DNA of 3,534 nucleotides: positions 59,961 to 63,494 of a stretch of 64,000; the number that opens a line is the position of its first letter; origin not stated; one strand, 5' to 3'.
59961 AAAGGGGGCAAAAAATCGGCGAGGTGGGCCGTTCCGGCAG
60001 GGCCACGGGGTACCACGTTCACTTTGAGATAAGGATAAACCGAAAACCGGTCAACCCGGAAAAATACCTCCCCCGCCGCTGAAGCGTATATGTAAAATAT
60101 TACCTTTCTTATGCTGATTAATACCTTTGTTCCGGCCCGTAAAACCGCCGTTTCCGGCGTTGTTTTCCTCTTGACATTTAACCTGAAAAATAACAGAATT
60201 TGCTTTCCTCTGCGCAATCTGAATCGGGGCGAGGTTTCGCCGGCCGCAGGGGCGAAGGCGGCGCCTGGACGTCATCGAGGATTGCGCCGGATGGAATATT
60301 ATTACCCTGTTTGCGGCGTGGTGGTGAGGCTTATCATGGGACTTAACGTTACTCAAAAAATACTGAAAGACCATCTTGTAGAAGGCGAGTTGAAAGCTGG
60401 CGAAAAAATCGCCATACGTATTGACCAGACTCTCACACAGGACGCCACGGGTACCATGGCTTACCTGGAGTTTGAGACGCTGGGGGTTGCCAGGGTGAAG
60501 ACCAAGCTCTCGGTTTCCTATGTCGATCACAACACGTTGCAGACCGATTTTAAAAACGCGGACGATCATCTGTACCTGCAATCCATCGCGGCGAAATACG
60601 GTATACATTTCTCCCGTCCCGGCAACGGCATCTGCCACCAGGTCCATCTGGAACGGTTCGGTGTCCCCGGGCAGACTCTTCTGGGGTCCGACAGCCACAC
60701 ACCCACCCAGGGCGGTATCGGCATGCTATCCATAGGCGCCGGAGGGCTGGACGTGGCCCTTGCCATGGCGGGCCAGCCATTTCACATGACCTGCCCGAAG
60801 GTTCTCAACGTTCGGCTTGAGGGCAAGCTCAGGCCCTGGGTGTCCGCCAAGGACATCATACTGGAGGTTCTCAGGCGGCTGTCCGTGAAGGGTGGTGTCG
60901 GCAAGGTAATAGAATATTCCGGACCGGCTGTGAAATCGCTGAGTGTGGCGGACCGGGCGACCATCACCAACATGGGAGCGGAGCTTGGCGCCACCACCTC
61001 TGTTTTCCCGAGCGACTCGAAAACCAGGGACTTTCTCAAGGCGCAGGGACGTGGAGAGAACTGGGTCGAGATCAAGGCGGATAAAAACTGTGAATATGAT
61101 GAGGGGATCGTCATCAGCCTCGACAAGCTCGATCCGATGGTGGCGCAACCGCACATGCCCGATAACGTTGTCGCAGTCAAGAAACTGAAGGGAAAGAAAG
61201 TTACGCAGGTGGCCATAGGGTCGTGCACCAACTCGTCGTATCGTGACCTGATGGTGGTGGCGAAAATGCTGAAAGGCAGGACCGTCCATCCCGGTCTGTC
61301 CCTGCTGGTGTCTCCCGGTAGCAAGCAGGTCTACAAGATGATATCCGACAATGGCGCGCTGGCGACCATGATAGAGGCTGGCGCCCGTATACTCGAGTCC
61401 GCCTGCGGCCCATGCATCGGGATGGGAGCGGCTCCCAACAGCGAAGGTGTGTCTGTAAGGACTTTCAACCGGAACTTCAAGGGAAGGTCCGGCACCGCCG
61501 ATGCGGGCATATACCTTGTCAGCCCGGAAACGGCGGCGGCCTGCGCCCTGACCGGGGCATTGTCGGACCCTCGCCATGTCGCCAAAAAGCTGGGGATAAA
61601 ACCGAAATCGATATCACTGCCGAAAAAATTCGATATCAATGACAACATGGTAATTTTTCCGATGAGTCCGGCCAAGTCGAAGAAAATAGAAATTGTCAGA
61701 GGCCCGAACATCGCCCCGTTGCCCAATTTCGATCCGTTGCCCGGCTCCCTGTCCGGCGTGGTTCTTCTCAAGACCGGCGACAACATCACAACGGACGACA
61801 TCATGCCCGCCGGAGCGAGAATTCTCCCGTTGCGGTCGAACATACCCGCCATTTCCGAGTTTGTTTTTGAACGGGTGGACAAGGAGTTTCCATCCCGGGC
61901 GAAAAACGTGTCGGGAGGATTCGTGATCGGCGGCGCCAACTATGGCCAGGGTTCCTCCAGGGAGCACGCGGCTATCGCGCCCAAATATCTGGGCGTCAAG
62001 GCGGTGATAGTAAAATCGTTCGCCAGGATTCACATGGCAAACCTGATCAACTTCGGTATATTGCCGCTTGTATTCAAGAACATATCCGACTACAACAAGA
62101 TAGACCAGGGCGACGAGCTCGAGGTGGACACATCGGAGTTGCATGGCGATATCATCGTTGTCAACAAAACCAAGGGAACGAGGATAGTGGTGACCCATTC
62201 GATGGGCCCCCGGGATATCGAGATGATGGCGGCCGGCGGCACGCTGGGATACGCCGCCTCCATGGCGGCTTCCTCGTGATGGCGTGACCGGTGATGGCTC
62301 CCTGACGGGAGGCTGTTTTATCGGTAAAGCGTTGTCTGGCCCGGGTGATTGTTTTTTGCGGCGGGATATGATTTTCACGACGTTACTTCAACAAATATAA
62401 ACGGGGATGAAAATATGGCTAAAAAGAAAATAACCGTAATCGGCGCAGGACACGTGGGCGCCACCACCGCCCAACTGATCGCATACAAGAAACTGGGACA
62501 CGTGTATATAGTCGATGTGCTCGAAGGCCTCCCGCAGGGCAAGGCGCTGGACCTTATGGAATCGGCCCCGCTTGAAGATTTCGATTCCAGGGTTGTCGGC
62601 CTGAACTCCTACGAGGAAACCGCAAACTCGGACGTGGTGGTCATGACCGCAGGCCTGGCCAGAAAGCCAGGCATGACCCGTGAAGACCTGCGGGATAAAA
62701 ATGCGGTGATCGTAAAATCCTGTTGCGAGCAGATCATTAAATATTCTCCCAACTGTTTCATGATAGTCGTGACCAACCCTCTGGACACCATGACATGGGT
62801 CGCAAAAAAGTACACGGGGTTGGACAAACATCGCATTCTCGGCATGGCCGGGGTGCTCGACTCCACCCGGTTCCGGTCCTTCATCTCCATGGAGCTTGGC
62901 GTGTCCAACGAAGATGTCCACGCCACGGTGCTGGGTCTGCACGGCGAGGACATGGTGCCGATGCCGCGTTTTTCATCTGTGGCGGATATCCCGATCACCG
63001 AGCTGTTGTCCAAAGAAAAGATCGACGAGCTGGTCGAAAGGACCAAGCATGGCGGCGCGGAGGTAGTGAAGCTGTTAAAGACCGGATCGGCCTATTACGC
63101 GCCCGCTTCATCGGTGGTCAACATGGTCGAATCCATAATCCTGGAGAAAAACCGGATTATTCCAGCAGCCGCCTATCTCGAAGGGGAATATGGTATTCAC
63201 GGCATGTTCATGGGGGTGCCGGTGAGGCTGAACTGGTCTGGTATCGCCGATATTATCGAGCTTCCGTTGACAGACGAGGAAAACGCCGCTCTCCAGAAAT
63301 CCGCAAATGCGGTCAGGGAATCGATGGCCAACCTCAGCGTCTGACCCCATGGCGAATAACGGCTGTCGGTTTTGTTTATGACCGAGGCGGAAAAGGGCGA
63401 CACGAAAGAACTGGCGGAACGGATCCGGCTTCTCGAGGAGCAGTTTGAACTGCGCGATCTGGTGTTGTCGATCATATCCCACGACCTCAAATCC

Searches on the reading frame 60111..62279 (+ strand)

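Call 57: search_protein_families(library=pfam, proteins=[window:60111-62279:+], max_evalue=0.001)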
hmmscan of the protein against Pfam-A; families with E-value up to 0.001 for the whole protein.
window:60111-62279:+ (722 aa): 3 families
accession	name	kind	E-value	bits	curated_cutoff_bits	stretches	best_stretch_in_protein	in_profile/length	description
PF00330.25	Aconitase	-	1.2e-115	387.6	28.7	1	82-482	1-463/463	Aconitase family (aconitate hydratase)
PF00694.25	Aconitase_C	-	2.9e-22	79.9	22.8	1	604-657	77-130/131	Aconitase C-terminal domain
PF04412.18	AcnX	-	9.4e-05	21.7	31.5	1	357-432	284-357/400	Aconitase X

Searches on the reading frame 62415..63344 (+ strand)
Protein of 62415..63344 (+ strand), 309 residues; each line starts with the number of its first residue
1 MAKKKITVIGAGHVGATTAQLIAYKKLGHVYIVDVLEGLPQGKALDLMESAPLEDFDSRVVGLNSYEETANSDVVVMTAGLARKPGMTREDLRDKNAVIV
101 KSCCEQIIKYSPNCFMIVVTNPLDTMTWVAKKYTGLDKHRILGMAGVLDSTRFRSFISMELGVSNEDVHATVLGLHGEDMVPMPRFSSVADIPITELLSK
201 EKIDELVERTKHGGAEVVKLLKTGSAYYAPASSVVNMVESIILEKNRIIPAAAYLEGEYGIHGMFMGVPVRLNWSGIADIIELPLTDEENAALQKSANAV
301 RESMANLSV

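Call 41: find_related_loci(query=window:62415-63344:+, collection=genome_contigs, flank=500)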
Query window:62415-63344:+ (309 aa) in genome_contigs; peptide patterns used: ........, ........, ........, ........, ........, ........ (x = any residue, [..] = any of these).
221 stretches matched a pattern; 124 encode a relative of the query (tblastn E <= 1e-3); the best 80 are kept; 80 distinct loci.
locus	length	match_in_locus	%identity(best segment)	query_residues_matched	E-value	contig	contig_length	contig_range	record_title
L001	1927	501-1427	89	1-309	0e+0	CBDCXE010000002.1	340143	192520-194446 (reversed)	MAG: Nitrospinota bacterium isolate 1a5c112f-530b-4853-b9c3-525a2f2da88a genome assembly, contig: contig_2, whole genome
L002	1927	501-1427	85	1-309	0e+0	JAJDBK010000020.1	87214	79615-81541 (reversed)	MAG: Nitrospinaceae bacterium isolate OFTM379 OFTM379_19, whole genome shotgun sequence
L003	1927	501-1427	87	1-309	0e+0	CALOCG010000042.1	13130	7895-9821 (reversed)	MAG: Nitrospinota bacterium isolate LOGT_bin.0048 genome assembly, contig: contig_101980, whole genome shotgun sequence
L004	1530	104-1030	83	1-309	0e+0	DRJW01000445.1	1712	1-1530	MAG TPA_asm: Nitrospirae bacterium isolate HyVt-426 HyVt-426_k95_87924, whole genome shotgun sequence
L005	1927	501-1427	83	1-309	0e+0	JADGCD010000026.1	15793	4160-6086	MAG: Nitrospinota bacterium isolate nWMHbin6 nWMH_bin6_NODE_26_length_15793_cov_3.612848, whole genome shotgun sequence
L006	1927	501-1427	83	1-309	0e+0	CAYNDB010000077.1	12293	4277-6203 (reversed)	MAG TPA_asm: uncultured Nitrospinota bacterium isolate SRP128015_co1_477 genome assembly, contig: NODE_8103_length_12293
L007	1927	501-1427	82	1-309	5e-180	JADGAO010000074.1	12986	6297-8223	MAG: Nitrospinota bacterium isolate nNGHbin12 nNGH_bin12_NODE_74_length_12986_cov_10.900317, whole genome shotgun sequen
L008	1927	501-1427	80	1-309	9e-178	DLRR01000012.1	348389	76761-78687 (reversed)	MAG TPA_asm: Nitrospinaceae bacterium UBA7883 UBA7883_contig_723, whole genome shotgun sequence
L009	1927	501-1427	79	1-309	7e-173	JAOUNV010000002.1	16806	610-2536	MAG: Nitrospinota bacterium isolate 8_1_May_SF_Bin17 8_1_May_SF_Bin17_scaffold_814_c1, whole genome shotgun sequence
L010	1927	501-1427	78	1-309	2e-169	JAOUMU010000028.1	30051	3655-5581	MAG: Nitrospinota bacterium isolate 8_1_July_SF_Bin48 8_1_July_SF_Bin48_scaffold_412_c1, whole genome shotgun sequence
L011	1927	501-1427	77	1-309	2e-168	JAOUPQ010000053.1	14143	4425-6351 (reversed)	MAG: Nitrospinota bacterium isolate 8_1_Oct_SF_Bin59 8_1_Oct_SF_Bin59_scaffold_2679_c1, whole genome shotgun sequence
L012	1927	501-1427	68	1-309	8e-151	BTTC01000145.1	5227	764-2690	MAG: Bacterium Idc_ex_meta_mg2 DNA, NODE_1051_5227_cov_3.397220, whole genome shotgun sequence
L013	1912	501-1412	69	1-304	7e-149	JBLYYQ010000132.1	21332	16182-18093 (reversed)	MAG: Nitrospinota bacterium isolate DBRS3.bin6 k97_594172, whole genome shotgun sequence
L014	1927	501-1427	82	1-309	0e+0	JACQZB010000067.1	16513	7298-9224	MAG: Nitrospinota bacterium isolate NC_groundwater_1556_Pr4_S-0.65um_63_8 SR1-18-Sp65_coassembly_scaffold_202037, whole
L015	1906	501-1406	60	1-302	2e-125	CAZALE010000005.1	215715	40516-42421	MAG TPA_asm: uncultured Blastocatellaceae bacterium isolate binchicken_co71_47 genome assembly, contig: NODE_15_length_2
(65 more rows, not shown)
